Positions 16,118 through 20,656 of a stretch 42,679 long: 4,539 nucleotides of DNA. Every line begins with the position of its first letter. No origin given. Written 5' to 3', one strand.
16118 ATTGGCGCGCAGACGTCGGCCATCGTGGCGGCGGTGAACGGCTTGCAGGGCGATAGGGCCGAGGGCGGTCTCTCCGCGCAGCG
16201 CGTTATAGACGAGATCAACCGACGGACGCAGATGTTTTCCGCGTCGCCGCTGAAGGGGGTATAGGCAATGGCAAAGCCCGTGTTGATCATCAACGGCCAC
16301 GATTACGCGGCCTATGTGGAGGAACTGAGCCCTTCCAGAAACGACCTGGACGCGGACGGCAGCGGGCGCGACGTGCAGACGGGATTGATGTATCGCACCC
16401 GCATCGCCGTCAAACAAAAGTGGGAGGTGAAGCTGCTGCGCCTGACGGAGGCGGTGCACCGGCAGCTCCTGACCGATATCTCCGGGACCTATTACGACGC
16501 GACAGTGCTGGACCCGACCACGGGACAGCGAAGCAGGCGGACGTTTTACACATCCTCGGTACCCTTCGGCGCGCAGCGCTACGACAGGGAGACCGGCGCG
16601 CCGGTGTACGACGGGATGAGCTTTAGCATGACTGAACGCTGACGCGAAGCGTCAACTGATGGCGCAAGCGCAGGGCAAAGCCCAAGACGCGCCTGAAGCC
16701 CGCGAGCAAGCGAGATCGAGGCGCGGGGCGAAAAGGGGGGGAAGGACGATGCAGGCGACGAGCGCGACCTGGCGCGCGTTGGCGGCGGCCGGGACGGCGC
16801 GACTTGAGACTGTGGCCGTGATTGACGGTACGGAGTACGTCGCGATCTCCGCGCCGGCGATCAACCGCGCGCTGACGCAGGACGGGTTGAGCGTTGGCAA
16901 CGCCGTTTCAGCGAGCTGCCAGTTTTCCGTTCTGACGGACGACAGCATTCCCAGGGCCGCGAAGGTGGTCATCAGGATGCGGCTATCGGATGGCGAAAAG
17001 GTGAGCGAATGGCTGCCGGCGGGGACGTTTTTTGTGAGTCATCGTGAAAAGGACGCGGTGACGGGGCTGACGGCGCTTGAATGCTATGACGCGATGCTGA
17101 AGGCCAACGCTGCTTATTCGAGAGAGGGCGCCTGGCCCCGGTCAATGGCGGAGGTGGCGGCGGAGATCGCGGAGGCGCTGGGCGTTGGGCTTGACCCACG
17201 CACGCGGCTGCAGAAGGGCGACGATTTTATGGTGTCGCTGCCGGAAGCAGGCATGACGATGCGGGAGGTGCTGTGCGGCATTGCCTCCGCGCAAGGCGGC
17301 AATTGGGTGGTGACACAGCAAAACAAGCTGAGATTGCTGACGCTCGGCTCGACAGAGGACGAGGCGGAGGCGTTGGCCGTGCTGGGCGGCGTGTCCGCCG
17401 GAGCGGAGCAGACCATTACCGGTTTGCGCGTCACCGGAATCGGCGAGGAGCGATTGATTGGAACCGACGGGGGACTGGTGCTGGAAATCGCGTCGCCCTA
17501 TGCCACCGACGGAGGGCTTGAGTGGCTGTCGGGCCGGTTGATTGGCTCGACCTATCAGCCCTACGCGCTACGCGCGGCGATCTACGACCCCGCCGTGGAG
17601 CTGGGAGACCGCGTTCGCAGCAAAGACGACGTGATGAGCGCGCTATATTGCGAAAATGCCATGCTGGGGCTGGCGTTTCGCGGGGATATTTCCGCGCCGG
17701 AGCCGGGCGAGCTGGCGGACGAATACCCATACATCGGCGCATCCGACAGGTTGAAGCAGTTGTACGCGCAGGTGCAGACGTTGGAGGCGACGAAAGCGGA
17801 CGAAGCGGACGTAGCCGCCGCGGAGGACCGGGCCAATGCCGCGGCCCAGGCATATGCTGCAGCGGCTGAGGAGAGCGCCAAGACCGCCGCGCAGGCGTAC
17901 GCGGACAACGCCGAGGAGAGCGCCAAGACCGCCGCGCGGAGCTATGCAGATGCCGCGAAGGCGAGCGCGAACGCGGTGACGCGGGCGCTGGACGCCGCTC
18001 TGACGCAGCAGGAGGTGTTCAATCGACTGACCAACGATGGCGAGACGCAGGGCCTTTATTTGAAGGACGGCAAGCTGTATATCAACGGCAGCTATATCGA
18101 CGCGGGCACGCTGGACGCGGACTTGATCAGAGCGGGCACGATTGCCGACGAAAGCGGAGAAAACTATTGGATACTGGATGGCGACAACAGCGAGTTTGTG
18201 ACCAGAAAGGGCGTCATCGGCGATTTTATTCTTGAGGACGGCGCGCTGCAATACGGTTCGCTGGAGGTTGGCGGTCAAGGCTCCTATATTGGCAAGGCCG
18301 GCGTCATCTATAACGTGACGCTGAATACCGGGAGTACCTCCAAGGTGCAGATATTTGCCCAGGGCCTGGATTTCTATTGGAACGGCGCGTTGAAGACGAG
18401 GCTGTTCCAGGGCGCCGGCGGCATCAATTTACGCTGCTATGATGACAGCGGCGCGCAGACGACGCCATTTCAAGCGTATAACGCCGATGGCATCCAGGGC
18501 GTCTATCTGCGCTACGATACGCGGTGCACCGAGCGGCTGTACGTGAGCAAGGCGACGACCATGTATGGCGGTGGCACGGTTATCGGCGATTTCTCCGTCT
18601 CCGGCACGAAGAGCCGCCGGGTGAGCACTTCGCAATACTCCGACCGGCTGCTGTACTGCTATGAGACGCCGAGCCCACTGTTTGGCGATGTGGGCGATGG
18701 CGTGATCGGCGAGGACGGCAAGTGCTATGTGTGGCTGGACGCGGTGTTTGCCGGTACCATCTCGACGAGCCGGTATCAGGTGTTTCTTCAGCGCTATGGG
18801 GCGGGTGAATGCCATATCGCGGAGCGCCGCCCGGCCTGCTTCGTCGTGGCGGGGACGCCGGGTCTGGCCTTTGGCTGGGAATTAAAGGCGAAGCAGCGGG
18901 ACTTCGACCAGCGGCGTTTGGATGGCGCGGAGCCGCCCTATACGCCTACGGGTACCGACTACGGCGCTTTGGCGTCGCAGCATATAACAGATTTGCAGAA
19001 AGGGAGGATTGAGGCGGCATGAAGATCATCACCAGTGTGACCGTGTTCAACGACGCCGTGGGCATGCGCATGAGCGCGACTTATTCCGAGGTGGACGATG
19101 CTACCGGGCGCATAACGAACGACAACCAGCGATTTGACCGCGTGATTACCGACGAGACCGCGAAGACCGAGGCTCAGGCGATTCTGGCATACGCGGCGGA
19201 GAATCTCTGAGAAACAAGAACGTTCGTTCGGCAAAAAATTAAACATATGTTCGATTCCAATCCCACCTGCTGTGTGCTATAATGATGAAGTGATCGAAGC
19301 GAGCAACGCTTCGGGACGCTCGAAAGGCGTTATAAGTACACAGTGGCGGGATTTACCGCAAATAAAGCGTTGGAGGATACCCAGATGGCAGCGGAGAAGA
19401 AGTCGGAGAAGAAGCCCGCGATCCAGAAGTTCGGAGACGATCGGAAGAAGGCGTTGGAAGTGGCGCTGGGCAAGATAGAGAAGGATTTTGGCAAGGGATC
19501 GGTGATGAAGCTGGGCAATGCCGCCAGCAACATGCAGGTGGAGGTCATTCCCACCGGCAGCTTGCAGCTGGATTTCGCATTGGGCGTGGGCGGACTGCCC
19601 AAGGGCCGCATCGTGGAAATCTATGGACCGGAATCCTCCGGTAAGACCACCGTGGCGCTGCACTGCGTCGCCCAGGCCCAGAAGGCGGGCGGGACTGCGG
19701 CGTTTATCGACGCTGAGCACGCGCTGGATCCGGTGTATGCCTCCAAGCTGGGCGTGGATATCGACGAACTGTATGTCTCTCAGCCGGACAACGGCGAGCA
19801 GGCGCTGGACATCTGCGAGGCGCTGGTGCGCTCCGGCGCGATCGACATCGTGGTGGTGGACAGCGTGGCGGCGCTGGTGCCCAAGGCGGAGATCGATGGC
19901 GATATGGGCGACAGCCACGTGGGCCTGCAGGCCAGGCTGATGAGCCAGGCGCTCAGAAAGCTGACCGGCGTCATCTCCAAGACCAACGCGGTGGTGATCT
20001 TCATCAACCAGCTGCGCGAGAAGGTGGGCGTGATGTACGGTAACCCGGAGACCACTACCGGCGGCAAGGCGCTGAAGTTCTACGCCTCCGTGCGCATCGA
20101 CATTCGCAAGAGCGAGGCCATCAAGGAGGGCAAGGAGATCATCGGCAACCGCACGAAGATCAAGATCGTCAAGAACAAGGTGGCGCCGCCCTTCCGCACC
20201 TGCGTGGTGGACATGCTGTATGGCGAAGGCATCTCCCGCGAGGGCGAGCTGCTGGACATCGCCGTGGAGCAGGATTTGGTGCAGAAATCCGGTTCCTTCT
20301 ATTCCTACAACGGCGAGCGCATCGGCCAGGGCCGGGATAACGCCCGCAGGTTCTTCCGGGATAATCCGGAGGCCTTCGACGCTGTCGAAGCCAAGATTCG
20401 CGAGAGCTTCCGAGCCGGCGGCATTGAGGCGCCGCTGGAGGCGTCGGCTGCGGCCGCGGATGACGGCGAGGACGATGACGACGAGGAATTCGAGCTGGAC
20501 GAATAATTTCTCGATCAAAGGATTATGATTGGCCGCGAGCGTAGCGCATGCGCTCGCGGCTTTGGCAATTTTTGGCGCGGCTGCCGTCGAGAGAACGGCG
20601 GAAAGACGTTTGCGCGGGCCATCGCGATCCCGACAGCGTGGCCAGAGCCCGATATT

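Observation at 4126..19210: Head-tail-only phage-like cluster with no integrase, replication or lysis genes, lying against recA: candidate GTA / PBSX-like domesticated particle element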

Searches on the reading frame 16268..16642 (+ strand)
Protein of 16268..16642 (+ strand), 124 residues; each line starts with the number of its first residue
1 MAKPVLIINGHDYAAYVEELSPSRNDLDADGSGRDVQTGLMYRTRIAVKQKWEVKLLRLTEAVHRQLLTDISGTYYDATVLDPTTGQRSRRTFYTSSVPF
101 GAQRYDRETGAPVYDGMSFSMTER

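Call 5: search_protein_families(library=pfam, proteins=[window:16268-16642:+], max_evalue=0.01)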
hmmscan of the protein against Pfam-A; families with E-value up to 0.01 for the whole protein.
window:16268-16642:+ (124 aa): 0 families

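Call 7: search_protein_families(library=phrogs, proteins=[window:16268-16642:+], max_evalue=0.001)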
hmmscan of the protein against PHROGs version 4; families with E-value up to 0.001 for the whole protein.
window:16268-16642:+ (124 aa): 1 family
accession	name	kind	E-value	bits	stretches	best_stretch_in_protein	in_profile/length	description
phrog_1194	-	unknown function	2e-17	64.3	1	5-124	5-125/125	-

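Call 29: search_protein_families(library=ncbifam, proteins=[window:16268-16642:+], max_evalue=0.01)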
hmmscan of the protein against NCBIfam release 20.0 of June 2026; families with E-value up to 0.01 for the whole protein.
window:16268-16642:+ (124 aa): 0 families

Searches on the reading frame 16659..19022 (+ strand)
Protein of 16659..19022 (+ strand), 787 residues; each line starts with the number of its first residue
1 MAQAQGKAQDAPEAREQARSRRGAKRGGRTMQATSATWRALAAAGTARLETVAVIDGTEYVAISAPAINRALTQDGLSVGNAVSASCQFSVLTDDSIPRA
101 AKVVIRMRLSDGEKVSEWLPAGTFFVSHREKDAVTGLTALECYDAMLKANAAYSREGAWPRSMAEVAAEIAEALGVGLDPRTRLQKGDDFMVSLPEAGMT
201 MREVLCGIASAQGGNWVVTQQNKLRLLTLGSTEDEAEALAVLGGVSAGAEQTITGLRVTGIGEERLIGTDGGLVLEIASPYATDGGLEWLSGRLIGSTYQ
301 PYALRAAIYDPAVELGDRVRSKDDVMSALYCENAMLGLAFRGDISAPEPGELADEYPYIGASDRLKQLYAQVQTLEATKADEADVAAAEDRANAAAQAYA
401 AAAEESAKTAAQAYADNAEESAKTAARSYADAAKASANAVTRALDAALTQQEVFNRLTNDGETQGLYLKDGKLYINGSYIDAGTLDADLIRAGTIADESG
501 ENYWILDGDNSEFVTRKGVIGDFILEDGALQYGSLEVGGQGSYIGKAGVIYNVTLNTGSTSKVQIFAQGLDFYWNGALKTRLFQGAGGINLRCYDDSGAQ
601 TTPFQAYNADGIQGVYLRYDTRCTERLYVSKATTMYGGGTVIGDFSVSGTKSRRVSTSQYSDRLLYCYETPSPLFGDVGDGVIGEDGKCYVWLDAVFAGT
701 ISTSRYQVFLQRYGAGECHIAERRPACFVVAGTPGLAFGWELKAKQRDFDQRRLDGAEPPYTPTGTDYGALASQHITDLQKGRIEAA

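Call 5: search_protein_families(library=pfam, proteins=[window:16659-19022:+], max_evalue=0.01)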
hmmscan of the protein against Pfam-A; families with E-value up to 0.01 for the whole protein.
window:16659-19022:+ (787 aa): 0 families

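Call 7: search_protein_families(library=phrogs, proteins=[window:16659-19022:+], max_evalue=0.001)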
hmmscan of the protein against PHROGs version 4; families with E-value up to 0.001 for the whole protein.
window:16659-19022:+ (787 aa): 6 families
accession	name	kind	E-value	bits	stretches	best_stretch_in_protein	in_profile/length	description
phrog_6616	-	tail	8e-60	203.8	3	638-756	642-763/991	tail protein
phrog_32308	-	unknown function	4.6e-15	55.7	1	96-306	69-301/709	-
phrog_13289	-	tail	2e-13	50.4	1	438-703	646-877/938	tail protein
phrog_33972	-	tail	2.8e-12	46.6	1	640-756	579-694/714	tail protein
phrog_22212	-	unknown function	5.3e-11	41.5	1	33-245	5-220/1655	-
phrog_9680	-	moron, auxiliary metabolic gene and host takeover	7.2e-07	29.4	1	116-427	86-414/471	host range and adsorption protein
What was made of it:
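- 16268..19022 (+): Distal tail: a 124-aa conserved tail protein (16268-16642) and a 787-aa tail/host-range protein (16659-19022) with a variable central and C-terminal part. phrog_1194; phrog_6616 E 8e-60 and phrog_9680 (call 7).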

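Call 94: search_protein_families(library=padloc, proteins=[window:16659-19022:+], max_evalue=0.01)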
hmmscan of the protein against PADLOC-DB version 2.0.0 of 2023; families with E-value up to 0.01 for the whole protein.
window:16659-19022:+ (787 aa): 0 families

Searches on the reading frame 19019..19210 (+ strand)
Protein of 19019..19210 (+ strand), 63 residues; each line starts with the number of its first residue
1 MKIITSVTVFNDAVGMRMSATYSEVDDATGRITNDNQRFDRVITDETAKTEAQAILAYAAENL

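Call 5: search_protein_families(library=pfam, proteins=[window:19019-19210:+], max_evalue=0.01)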
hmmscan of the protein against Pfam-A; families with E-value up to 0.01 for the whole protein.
window:19019-19210:+ (63 aa): 0 families

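Call 7: search_protein_families(library=phrogs, proteins=[window:19019-19210:+], max_evalue=0.001)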
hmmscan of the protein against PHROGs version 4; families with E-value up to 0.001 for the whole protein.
window:19019-19210:+ (63 aa): 1 family
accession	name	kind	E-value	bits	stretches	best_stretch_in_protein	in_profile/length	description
phrog_18444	-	unknown function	3.6e-11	44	1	1-62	1-61/66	-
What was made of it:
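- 19019..19210 (+): 63-aa conserved terminal gene of unknown role. It has no transmembrane segment. phrog_18444 E 4e-11 (call 7).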

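Call 29: search_protein_families(library=ncbifam, proteins=[window:19019-19210:+], max_evalue=0.01)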
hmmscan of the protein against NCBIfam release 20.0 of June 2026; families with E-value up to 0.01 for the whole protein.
window:19019-19210:+ (63 aa): 0 families

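Call 94: search_protein_families(library=padloc, proteins=[window:19019-19210:+], max_evalue=0.01)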
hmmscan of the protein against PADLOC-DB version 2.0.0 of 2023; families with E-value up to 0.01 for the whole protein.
window:19019-19210:+ (63 aa): 0 families

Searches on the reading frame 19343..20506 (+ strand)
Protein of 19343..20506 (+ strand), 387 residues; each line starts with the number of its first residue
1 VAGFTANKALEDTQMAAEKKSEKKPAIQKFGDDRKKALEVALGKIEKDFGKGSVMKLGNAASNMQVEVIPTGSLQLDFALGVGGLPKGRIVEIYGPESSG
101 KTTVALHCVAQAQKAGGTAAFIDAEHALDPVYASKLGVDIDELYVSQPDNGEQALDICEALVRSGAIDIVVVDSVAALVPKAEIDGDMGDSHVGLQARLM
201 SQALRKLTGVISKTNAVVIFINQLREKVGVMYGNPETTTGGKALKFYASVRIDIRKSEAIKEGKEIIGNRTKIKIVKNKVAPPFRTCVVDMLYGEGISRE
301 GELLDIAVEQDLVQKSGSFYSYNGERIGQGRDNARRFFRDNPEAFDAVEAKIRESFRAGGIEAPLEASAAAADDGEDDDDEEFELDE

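Call 5: search_protein_families(library=pfam, proteins=[window:19343-20506:+], max_evalue=0.01)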
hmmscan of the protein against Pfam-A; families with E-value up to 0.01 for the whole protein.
window:19343-20506:+ (387 aa): 8 families
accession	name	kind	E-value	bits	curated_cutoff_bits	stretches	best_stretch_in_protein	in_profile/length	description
PF00154.27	RecA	-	4.5e-143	475.8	27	1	36-298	1-262/262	recA bacterial DNA recombination protein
PF21096.2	RecA_C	-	1.5e-24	86.3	27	1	301-356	1-56/57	RecA C-terminal domain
PF08423.17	Rad51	-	3.8e-10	39.9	22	1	66-258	5-213/244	Rad51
PF06745.19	ATPase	-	5.2e-08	33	26.6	1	69-146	1-80/231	KaiC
PF13479.12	AAA_24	-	0.00012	22.4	27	1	91-180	5-78/195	AAA domain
PF01637.24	ATPase_2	-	0.00053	20.3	33.2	1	89-136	21-68/225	ATPase domain predominantly from Archaea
PF13191.12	AAA_16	-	0.00075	20.5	32.6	1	85-223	21-140/167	AAA ATPase domain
PF13481.12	AAA_25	-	0.00097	19.2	27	0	83-180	28-157/195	AAA domain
